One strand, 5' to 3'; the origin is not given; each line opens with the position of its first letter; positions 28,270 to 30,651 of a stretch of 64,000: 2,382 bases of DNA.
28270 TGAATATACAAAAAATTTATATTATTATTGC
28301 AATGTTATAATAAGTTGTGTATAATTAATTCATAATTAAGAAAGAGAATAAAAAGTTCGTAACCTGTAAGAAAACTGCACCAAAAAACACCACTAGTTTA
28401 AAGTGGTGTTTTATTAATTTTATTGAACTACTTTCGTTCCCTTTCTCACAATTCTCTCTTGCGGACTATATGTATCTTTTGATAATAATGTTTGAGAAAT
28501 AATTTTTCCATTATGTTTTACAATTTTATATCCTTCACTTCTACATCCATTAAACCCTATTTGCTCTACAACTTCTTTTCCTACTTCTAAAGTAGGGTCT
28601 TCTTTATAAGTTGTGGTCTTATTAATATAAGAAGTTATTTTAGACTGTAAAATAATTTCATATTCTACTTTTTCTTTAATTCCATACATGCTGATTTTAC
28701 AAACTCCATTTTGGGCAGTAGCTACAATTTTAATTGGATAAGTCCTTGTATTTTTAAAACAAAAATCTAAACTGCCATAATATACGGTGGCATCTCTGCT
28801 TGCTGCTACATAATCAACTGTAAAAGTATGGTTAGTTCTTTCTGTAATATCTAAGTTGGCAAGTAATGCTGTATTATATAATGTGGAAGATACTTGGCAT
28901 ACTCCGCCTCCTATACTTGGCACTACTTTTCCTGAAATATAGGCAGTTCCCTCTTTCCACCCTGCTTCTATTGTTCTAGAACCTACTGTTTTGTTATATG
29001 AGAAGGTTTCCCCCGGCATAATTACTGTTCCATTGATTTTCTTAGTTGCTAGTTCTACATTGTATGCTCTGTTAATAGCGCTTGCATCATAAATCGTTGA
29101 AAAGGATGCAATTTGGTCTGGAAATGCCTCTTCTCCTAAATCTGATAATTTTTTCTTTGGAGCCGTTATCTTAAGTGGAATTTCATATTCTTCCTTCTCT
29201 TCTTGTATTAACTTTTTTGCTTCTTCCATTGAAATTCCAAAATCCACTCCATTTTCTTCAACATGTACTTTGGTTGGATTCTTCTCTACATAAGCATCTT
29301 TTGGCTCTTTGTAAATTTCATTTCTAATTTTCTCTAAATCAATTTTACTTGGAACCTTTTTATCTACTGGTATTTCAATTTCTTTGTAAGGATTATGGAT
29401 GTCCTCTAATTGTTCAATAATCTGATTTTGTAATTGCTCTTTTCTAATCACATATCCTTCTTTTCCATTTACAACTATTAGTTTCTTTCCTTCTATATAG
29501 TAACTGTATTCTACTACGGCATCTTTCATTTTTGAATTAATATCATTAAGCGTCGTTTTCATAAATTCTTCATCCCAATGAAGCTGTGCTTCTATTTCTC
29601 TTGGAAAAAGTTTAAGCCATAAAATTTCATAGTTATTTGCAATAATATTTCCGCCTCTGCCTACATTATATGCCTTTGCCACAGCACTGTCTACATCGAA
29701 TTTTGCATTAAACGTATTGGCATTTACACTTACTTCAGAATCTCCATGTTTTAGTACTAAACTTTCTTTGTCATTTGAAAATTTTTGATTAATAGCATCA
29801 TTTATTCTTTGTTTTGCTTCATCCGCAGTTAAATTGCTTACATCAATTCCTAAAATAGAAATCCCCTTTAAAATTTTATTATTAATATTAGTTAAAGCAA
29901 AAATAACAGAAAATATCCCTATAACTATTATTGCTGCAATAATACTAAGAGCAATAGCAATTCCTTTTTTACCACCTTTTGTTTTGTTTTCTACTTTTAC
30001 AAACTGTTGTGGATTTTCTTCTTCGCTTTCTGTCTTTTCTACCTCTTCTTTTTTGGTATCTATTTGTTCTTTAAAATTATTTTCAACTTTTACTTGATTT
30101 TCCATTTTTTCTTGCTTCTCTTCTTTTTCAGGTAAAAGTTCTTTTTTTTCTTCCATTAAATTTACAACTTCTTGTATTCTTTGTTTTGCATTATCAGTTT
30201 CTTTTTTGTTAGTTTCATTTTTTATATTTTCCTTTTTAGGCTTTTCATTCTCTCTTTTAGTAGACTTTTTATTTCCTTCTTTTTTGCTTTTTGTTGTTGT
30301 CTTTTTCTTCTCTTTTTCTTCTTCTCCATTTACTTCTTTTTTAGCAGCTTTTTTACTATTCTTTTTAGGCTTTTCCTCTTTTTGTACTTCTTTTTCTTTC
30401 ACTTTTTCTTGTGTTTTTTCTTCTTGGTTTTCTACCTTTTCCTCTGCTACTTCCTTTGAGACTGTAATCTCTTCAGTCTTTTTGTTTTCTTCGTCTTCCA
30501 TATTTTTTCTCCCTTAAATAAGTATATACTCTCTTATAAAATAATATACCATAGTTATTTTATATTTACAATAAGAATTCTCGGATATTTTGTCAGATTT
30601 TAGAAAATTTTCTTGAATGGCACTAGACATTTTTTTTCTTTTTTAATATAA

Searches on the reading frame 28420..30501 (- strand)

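Call 9: search_protein_families(library=pfam, proteins=[window:28420-30501:-])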
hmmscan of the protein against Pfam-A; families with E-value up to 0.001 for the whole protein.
window:28420-30501:- (693 aa): 3 families
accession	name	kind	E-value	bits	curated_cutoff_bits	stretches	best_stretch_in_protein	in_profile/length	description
PF04294.18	VanW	-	5e-49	165.6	27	1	477-606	1-130/130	VanW like protein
PF07501.17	G5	-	2.3e-14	53.8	23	1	625-690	9-75/75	G5 domain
PF12229.13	PG_binding_4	-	3.7e-13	50.1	22.1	1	259-367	3-110/117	Putative peptidoglycan binding domain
